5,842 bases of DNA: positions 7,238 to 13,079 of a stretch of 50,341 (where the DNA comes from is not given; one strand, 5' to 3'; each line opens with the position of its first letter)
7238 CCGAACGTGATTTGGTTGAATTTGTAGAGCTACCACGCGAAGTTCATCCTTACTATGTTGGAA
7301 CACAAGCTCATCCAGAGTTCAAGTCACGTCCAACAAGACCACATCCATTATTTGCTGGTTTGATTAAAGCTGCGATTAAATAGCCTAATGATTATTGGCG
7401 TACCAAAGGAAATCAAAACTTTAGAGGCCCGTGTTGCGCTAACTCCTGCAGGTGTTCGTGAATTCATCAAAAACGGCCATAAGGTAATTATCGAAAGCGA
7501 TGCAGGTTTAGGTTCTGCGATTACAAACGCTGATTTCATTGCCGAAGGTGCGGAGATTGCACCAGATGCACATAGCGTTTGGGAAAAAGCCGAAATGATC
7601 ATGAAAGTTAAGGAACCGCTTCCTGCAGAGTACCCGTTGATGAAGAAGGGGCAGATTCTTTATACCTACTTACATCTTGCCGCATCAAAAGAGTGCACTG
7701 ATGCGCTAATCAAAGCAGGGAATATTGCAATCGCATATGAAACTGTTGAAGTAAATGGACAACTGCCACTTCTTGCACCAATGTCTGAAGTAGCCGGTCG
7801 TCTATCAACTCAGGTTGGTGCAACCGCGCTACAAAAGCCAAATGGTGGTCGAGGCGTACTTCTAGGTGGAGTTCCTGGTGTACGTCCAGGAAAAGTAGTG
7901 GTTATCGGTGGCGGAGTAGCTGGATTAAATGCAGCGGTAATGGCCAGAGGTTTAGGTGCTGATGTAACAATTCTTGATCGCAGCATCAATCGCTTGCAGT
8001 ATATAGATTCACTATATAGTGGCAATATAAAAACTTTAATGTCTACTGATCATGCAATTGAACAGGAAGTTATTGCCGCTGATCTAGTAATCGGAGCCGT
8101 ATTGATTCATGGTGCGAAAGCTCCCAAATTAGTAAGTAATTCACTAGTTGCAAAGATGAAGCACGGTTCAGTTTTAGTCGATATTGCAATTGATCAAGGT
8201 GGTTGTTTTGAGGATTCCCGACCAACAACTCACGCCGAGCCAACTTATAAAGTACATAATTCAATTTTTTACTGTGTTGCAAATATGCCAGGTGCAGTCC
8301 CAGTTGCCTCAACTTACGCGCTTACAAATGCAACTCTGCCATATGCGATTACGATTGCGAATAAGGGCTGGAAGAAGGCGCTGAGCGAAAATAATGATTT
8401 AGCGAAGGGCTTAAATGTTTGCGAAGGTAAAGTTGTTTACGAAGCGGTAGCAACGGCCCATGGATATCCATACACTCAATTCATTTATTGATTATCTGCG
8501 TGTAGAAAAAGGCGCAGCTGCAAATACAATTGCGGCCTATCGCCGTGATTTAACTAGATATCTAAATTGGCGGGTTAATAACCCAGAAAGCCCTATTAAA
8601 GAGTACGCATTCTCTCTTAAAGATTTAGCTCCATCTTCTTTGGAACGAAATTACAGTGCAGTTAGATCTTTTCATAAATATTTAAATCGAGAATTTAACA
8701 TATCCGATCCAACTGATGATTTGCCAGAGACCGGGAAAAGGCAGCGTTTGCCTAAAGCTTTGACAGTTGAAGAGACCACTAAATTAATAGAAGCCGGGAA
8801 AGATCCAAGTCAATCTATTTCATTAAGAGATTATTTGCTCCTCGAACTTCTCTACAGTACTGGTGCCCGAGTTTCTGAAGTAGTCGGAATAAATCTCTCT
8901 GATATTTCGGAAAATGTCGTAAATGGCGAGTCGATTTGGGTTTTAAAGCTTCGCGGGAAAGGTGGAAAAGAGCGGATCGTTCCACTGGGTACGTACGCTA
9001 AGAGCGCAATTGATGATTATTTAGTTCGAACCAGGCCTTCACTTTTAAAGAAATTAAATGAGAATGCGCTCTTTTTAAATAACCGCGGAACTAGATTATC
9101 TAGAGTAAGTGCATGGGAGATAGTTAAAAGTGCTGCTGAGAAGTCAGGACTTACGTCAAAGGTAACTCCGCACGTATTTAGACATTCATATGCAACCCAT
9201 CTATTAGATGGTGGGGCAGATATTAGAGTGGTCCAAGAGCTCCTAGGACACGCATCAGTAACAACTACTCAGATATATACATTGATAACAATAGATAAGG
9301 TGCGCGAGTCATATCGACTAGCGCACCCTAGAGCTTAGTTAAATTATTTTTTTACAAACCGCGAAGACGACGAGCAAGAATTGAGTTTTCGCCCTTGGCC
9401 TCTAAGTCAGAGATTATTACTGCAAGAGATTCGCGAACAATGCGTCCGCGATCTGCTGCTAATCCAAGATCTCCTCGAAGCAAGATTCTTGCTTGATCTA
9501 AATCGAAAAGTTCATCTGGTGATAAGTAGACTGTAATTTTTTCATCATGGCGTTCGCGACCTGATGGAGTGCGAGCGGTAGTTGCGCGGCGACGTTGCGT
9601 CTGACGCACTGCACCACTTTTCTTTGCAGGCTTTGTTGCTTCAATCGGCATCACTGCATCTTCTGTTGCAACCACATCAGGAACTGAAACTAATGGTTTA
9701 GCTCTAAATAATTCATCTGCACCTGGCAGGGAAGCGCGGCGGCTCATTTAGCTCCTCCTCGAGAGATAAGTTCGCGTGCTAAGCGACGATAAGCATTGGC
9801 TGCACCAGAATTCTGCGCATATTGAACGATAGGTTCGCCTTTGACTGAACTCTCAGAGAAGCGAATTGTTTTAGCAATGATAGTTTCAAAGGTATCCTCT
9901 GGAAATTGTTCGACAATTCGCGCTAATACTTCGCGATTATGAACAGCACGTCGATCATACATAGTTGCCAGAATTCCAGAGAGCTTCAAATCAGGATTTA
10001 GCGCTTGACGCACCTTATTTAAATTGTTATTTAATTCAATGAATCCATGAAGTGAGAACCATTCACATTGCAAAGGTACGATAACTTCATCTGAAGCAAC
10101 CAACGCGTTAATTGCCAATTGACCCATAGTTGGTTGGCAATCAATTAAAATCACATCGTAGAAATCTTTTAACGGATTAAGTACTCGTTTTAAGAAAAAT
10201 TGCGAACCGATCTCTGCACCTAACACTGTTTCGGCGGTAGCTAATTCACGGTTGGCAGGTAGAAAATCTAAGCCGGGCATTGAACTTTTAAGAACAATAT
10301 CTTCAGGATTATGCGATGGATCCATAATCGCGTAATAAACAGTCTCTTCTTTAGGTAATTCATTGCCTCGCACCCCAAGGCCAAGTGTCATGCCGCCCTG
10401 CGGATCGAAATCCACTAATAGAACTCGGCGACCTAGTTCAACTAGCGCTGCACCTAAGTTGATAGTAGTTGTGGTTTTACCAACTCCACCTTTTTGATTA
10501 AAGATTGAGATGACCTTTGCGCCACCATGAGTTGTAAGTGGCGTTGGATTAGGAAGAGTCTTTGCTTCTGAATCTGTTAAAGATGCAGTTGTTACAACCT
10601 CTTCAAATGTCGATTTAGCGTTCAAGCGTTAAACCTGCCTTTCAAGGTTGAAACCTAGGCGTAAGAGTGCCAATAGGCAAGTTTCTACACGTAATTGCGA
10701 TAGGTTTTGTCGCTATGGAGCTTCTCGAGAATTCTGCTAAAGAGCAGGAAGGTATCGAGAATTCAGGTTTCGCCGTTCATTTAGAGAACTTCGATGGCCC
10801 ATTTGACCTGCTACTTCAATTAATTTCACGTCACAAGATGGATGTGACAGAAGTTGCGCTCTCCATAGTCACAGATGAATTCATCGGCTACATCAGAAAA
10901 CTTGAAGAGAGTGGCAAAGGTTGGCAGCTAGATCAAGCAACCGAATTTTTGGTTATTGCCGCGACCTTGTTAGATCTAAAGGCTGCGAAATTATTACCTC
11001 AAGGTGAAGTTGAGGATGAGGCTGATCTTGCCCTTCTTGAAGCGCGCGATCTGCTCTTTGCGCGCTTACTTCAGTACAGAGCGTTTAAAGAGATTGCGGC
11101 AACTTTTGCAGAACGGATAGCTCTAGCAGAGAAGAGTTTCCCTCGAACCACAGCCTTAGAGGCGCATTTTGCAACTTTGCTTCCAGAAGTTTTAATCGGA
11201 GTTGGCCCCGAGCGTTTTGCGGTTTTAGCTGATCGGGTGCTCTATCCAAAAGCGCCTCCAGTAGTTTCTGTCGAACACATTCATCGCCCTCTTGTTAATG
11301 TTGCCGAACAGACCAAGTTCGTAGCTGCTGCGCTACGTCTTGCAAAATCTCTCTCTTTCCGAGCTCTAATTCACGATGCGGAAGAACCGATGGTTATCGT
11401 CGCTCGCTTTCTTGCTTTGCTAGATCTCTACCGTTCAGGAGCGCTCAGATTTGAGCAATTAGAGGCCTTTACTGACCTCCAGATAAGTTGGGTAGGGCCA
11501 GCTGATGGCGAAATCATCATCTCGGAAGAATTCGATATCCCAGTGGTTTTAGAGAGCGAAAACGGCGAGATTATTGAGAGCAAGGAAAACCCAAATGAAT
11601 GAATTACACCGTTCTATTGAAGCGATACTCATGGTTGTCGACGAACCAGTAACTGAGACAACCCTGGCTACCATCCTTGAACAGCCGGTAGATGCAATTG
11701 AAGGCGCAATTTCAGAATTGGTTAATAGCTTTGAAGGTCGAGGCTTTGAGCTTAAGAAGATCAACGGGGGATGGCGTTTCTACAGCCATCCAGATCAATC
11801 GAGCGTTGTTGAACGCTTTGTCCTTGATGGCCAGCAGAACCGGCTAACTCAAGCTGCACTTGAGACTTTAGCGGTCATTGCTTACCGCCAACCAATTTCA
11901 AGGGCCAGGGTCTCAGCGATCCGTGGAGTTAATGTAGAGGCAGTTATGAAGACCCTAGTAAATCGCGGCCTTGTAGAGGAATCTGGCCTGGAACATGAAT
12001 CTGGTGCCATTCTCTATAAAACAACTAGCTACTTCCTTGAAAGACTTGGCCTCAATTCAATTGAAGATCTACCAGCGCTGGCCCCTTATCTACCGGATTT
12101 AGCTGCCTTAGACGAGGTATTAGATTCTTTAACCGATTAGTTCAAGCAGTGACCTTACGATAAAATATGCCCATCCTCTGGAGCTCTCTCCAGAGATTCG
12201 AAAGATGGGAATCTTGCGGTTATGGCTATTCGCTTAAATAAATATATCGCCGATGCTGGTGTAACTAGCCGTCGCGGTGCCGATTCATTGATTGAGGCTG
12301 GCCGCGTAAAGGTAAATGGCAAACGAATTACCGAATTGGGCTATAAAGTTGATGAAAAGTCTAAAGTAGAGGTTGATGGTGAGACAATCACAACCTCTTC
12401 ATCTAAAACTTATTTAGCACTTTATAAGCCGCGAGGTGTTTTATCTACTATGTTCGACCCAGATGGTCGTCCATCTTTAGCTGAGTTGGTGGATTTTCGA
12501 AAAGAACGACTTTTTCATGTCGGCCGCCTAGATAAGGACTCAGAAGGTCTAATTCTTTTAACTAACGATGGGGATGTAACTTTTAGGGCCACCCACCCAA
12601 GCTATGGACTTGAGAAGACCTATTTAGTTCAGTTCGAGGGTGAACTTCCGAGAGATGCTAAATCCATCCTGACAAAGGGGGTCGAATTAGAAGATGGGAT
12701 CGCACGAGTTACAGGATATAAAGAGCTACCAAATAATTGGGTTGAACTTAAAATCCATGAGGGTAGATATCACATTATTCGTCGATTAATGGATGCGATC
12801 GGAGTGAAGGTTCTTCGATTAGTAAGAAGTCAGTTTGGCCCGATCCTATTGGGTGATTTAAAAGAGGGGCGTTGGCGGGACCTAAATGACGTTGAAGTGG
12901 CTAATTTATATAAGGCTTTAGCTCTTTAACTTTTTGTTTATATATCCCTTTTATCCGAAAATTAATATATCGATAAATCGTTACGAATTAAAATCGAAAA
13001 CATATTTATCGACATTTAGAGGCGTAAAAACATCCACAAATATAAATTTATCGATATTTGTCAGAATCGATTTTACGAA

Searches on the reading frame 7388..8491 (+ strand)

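Call 20: search_protein_families(library=ncbifam, max_evalue=1e-8, proteins=[window:7388-8491:+])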
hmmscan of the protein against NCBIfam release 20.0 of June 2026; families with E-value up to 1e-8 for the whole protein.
window:7388-8491:+ (367 aa): 3 families
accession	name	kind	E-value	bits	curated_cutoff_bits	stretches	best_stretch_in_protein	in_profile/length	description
TIGR00518.1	alaDH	equivalog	5.5e-164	545.5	391.85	1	1-364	1-364/370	alanine dehydrogenase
NF006942.0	PRK09424.1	equivalog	4.5e-43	147.7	383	2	1-211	1-209/510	Re/Si-specific NAD(P)(+) transhydrogenase subunit alpha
TIGR00561.1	pntA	equivalog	2.3e-34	118.9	444.4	1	3-285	2-302/511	Re/Si-specific NAD(P)(+) transhydrogenase subunit alpha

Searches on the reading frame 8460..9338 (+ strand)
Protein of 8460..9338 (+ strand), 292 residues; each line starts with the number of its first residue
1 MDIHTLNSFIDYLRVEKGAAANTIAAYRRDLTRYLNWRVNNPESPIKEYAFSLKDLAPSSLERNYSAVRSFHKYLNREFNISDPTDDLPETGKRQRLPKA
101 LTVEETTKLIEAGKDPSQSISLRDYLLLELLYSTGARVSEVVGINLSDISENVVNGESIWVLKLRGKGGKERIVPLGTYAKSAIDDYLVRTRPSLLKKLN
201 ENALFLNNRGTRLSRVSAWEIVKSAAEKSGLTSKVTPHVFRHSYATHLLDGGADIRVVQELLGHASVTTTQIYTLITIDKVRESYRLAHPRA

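Call 20: search_protein_families(library=ncbifam, max_evalue=1e-8, proteins=[window:8460-9338:+])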
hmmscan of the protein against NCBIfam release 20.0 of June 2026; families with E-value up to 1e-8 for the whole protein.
window:8460-9338:+ (292 aa): 11 families
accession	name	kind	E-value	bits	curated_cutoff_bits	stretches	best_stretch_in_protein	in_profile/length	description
NF001399.0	PRK00283.1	subfamily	1.3e-91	307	279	1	4-292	7-299/300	tyrosine recombinase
TIGR02225.1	recomb_XerD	equivalog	2.3e-89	299.6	329.6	1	8-292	2-290/290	site-specific tyrosine recombinase XerD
TIGR02224.1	recomb_XerC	equivalog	8.3e-80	268.3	335.15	1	8-292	2-293/295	tyrosine recombinase XerC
NF040815.2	recomb_XerA_Arch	equivalog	2.3e-60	204.4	220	1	7-285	1-263/263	site-specific tyrosine recombinase/integron integrase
NF002331.0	PRK01287.1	subfamily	1.3e-49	169.2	371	1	56-290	95-326/365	site-specific tyrosine recombinase XerC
TIGR02249.1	integrase_gron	subfamily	3.8e-32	111.9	265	1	221-276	245-300/315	integron integrase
NF003462.0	PRK05084.1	equivalog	2.5e-28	98.9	267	1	123-284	196-352/360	tyrosine recombinase XerS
NF007371.0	PRK09871.1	subfamily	4.5e-21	75.3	222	1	102-275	8-173/198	tyrosine-type DNA invertase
NF011946.0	PRK15417.1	equivalog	1.6e-19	70.3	435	1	222-276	261-315/337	integron integrase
NF007370.0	PRK09870.1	subfamily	3.1e-17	62.8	221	1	100-275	12-178/200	tyrosine-type DNA invertase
NF040693.1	recomb_GmtY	equivalog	4.5e-13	49.2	340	0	235-283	391-439/441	gamma-mobile-trio recombinase GmtY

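Call 47: search_solved_structures(query=window:8460-9338:+, show_alignments=2, max_evalue=1e-20)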
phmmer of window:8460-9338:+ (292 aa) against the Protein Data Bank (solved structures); distinct sequences matched with E-value up to 1e-20: 5.
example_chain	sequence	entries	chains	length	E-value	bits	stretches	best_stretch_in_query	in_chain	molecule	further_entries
1a0p_A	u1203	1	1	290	1.2e-52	182.1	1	2-284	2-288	SITE-SPECIFIC RECOMBINASE XERD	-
5dcf_A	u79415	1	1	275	4.5e-41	144.1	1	108-292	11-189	Tyrosine recombinase XerD,DNA translocase FtsK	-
4a8e_A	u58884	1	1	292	9.8e-34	120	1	5-287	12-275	PROBABLE TYROSINE RECOMBINASE XERC-LIKE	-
9i5v_14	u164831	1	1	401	8.6e-33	117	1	5-292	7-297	Ribosome-associated translation inhibitor RaiA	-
5hxy_A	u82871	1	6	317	1e-31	113.4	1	6-291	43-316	Tyrosine recombinase XerA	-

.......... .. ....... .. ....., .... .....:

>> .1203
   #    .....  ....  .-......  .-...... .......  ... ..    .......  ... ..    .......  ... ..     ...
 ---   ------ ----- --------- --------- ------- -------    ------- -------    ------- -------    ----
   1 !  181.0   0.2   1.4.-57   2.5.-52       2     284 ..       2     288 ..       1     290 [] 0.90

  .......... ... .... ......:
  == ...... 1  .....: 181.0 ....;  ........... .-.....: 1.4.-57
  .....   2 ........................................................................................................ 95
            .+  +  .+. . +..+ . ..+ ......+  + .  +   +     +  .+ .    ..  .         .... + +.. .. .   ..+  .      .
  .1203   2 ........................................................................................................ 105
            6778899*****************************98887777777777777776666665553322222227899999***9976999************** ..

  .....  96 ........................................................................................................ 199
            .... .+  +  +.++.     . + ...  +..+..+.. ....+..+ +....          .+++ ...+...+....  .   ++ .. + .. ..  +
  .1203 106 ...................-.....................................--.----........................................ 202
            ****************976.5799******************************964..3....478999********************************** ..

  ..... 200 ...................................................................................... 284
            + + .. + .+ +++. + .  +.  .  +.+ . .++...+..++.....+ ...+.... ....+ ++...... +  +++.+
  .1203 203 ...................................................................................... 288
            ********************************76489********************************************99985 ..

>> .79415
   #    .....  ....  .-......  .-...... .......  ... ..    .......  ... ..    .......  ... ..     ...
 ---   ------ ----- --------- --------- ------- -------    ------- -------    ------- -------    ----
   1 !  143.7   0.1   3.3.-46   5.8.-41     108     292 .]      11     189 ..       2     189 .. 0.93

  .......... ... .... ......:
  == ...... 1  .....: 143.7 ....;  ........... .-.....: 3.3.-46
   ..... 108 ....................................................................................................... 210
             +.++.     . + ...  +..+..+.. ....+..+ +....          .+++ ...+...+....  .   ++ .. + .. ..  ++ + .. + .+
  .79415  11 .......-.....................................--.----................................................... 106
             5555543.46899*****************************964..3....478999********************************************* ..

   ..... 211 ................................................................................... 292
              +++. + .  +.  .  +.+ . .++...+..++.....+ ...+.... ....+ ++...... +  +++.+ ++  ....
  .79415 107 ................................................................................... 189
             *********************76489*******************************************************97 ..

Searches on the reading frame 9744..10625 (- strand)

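Call 21: search_protein_families(library=ncbifam, max_evalue=1e-8, proteins=[window:9744-10625:-])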
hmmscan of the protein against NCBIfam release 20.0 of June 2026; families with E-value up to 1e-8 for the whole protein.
window:9744-10625:- (293 aa): 13 families
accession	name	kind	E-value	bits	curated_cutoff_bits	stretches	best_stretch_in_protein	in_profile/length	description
NF041546.1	ParA_partition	equivalog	1.1e-29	103.4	180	2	38-82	1-45/203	ParA family partition ATPase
TIGR03453.1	partition_RepA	equivalog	1.2e-29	103.3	348.45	1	36-281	104-365/387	plasmid partitioning protein RepA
TIGR01969.1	minD_arch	subfamily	2e-21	76.3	201.75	1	38-288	2-232/251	cell division ATPase MinD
NF041283.1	PrgP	equivalog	1e-20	74.3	400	1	37-262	3-234/297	ParA superfamily DNA segregation protein PrgP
NF010443.0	PRK13869.1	subfamily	8.1e-20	71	446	1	37-258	122-359/405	plasmid-partitioning protein RepA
TIGR03371.1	cellulose_yhjQ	equivalog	1.9e-19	70.1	157.85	1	37-286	2-241/246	cellulose biosynthesis protein BcsQ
TIGR01968.1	minD_bact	equivalog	5.4e-18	65.3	212.9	1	36-287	1-237/261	septum site-determining protein MinD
NF010259.0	PRK13705.1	equivalog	1e-12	47.7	725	1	37-202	107-281/388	plasmid-partitioning protein SopA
TIGR01287.1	nifH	equivalog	1.3e-10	41.1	394.35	0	43-80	6-43/275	nitrogenase iron protein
NF033200.1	F430_CfbC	exception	1.4e-10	41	402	0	39-91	3-53/260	Ni-sirohydrochlorin a,c-diamide reductive cyclase ATP-dependent reductase subunit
NF009701.0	PRK13230.1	subfamily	4.7e-10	39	350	0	42-84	6-48/291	nitrogenase reductase-like protein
TIGR01281.1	DPOR_bchL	equivalog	1.9e-09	37.3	345.15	1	38-289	2-246/268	ferredoxin:protochlorophyllide reductase (ATP-dependent) iron-sulfur ATP-binding protein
NF047398.1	AAA_KGGVGR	domain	2e-09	38.1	90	0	37-74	3-40/190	KGGVGR-motif variant AAA ATPase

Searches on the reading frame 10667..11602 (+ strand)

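Call 21: search_protein_families(library=ncbifam, max_evalue=1e-8, proteins=[window:10667-11602:+])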
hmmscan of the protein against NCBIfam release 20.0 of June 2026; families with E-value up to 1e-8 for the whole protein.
window:10667-11602:+ (311 aa): 5 families
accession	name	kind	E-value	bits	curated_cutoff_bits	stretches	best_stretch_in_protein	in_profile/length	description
NF000994.0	PRK00104.1-3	equivalog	9.5e-36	123.7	234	1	35-274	4-239/246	segregation/condensation protein A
NF000995.0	PRK00104.1-4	equivalog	3e-31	108.7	315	1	35-274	5-244/251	segregation/condensation protein A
NF000992.0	PRK00104.1-1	equivalog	3.5e-23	82.4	417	1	36-274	4-241/247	segregation/condensation protein A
NF000993.0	PRK00104.1-2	equivalog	2.6e-21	76.3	268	1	37-150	3-109/237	segregation/condensation protein A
NF001751.0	PRK00478.1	equivalog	1.3e-15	57.3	436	1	31-147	157-272/505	segregation/condensation protein A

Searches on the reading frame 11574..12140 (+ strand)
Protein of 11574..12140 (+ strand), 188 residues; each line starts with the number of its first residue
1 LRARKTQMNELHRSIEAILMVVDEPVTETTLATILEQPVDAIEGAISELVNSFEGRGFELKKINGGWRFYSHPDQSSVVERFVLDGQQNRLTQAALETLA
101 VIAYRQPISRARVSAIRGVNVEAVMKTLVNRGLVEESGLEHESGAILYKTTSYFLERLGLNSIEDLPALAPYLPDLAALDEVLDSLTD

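Call 21: search_protein_families(library=ncbifam, max_evalue=1e-8, proteins=[window:11574-12140:+])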
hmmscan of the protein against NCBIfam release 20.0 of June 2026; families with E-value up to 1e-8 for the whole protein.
window:11574-12140:+ (188 aa): 2 families
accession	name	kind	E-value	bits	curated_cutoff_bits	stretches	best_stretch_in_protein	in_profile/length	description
TIGR00281.1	TIGR00281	equivalog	3.7e-31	108.2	89.2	1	11-170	2-165/186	SMC-Scp complex subunit ScpB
NF001106.1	PRK00135.2-1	exception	3e-18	65.9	300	1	9-170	200-366/377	SMC-Scp complex subunit ScpB, long form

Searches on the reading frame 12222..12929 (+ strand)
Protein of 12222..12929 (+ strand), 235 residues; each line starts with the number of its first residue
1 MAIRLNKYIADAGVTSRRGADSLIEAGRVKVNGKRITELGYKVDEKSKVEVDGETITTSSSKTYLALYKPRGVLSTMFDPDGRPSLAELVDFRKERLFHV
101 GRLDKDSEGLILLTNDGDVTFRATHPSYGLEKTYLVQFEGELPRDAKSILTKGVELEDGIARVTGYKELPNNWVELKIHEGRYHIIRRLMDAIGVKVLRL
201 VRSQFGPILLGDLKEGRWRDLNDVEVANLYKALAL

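Call 21: search_protein_families(library=ncbifam, max_evalue=1e-8, proteins=[window:12222-12929:+])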
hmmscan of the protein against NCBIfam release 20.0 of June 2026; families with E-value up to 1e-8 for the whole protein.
window:12222-12929:+ (235 aa): 5 families
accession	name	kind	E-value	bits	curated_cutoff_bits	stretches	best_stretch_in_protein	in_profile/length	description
TIGR00093.1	TIGR00093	subfamily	5.5e-43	146.5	109.3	1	68-222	1-160/161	pseudouridine synthase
NF007976.1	PRK10700.1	equivalog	8.2e-43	146.6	290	1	2-228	2-239/291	23S rRNA pseudouridine(2605) synthase RluB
NF007784.0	PRK10475.1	equivalog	8.8e-40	136.5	318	1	2-233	6-236/290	23S rRNA pseudouridine(2604) synthase RluF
NF008097.0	PRK10839.1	equivalog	4.6e-39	134.4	275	1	3-229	1-230/232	16S rRNA pseudouridine(516) synthase RsuA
NF008487.1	PRK11394.1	equivalog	2.1e-24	86.2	284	1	66-164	32-128/206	23S rRNA pseudouridine(2457) synthase RluE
